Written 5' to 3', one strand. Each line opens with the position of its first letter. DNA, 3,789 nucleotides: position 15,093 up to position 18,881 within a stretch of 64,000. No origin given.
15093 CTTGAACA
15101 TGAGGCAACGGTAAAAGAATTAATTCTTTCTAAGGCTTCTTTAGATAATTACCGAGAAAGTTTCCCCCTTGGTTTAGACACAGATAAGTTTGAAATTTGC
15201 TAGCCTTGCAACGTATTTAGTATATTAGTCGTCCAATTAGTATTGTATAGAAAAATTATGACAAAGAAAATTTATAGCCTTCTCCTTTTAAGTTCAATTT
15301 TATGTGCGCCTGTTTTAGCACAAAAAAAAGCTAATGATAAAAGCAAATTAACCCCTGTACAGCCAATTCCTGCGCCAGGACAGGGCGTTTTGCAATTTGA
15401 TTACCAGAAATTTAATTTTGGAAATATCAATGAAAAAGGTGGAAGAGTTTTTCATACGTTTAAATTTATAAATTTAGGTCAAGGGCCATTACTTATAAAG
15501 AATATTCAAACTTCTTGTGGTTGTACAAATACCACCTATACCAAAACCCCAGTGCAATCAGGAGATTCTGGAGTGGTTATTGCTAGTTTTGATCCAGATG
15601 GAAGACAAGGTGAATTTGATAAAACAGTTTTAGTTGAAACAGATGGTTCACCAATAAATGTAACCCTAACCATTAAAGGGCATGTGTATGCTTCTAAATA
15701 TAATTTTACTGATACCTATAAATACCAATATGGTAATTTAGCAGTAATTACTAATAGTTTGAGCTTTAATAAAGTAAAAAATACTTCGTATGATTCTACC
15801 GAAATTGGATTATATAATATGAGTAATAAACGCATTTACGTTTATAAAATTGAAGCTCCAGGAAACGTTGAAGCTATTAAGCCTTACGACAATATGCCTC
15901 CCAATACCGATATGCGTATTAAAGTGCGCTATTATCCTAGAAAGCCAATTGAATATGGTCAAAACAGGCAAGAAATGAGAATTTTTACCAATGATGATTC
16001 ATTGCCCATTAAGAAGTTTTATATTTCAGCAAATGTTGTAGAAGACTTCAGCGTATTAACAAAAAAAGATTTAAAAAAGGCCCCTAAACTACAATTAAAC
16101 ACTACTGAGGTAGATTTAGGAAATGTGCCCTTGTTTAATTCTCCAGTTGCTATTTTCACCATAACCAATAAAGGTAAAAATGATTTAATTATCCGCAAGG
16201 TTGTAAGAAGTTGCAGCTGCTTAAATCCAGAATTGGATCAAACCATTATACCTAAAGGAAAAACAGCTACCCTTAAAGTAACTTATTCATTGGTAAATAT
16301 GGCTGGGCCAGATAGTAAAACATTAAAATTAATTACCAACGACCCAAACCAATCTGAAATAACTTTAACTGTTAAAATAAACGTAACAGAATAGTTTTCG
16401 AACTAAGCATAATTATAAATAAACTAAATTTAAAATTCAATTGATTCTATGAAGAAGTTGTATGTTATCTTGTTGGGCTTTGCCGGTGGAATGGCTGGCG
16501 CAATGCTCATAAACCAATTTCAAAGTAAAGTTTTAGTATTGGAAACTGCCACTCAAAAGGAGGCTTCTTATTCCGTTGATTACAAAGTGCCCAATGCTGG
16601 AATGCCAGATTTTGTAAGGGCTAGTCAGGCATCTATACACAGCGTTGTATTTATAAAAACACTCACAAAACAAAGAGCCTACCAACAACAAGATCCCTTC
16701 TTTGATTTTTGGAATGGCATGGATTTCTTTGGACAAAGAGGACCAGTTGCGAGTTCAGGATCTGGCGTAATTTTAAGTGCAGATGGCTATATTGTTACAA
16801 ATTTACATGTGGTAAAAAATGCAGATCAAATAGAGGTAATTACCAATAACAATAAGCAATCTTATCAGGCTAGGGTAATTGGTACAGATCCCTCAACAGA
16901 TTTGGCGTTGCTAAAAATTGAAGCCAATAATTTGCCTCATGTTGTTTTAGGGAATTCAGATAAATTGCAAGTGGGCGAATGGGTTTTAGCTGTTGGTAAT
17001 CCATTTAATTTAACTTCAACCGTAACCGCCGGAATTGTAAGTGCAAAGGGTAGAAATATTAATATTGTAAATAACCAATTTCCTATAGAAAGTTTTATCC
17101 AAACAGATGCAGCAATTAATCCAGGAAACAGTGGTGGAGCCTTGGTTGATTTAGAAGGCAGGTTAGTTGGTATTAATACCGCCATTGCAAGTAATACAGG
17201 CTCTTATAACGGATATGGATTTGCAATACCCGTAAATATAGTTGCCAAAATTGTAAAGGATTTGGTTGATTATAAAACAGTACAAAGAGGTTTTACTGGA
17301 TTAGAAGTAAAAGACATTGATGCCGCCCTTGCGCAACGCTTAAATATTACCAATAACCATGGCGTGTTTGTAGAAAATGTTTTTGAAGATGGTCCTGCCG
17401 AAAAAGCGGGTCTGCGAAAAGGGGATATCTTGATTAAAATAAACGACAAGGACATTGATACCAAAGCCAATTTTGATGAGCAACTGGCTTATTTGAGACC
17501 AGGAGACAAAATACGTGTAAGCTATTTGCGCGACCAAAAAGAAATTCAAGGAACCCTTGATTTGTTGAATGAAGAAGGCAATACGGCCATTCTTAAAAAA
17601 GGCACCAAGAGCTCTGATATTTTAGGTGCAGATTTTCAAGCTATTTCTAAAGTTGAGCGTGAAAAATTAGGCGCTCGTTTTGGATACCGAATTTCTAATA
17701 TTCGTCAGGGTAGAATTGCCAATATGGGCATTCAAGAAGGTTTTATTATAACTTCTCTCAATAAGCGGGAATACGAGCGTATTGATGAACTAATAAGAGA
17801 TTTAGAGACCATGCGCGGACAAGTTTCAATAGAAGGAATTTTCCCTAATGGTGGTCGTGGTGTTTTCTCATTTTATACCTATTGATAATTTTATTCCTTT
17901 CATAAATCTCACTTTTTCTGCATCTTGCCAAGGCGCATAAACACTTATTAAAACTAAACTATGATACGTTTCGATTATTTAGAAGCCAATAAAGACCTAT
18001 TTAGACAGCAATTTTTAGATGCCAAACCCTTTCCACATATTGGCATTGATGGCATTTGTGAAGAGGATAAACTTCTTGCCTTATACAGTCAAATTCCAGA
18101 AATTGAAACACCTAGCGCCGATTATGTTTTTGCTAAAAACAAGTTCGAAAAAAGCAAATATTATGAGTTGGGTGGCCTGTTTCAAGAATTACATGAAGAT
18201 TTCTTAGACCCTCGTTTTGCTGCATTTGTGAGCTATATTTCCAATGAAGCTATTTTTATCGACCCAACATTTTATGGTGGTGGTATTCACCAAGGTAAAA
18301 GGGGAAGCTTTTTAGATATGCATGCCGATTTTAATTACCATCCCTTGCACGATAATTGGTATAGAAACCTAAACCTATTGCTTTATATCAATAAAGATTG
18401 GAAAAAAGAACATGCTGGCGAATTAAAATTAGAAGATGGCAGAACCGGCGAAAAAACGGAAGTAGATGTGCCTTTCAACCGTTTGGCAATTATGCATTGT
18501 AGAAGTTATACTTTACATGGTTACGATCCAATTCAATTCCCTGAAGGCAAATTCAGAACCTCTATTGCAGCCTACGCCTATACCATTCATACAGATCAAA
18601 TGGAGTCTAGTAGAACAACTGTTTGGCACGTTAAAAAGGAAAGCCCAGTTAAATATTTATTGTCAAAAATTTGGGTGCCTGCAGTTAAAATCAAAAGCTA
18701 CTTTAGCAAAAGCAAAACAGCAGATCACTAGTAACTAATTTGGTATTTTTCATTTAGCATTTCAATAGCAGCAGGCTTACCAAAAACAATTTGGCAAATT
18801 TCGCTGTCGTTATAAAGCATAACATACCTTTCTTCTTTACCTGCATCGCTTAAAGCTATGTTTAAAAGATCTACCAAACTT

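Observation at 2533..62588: Highly iterated palindrome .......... (consensus T-Y-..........-R-A) scattered through unrelated coding regions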

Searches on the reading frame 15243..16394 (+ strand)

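Call 31: search_protein_families(library=pfam, proteins=[window:15243-16394:+], max_evalue=0.00001)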
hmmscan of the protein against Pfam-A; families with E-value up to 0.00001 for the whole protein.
window:15243-16394:+ (383 aa): 2 families
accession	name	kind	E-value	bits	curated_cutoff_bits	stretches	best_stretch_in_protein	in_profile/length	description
PF07610.17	DUF1573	-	7.5e-54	180.2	26.1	2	50-148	1-98/98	Protein of unknown function (DUF1573)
PF22544.2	HYDIN_VesB_CFA65-like_Ig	-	3.5e-34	117.5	25.5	2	281-378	1-98/100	HYDIN/CFA65/VesB-like, Ig-like domain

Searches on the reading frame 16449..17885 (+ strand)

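Call 31: search_protein_families(library=pfam, proteins=[window:16449-17885:+], max_evalue=0.00001)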
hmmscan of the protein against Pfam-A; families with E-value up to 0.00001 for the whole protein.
window:16449-17885:+ (478 aa): 5 families
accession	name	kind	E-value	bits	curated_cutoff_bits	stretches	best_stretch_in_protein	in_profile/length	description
PF13365.12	Trypsin_2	-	1.1e-35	123.9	27.6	1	104-242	1-144/144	Trypsin-like peptidase domain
PF00089.32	Trypsin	-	3.7e-21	76.4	20.6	1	105-268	28-219/220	Trypsin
PF13180.12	PDZ_2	-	4.3e-16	59.4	27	1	299-370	12-78/80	PDZ domain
PF00595.29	PDZ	-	1.9e-12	47.8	23.2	1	278-357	7-78/81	PDZ domain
PF17820.7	PDZ_6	-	4.7e-11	42.7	27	1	308-353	2-46/54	PDZ domain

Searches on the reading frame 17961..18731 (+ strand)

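Call 31: search_protein_families(library=pfam, proteins=[window:17961-18731:+], max_evalue=0.00001)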
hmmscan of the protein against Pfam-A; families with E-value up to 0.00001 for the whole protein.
window:17961-18731:+ (256 aa): 1 family
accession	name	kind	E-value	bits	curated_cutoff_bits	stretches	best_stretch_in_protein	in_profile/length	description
PF13640.12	2OG-FeII_Oxy_3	-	1.7e-10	42.1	27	1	110-206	4-97/98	2OG-Fe(II) oxygenase superfamily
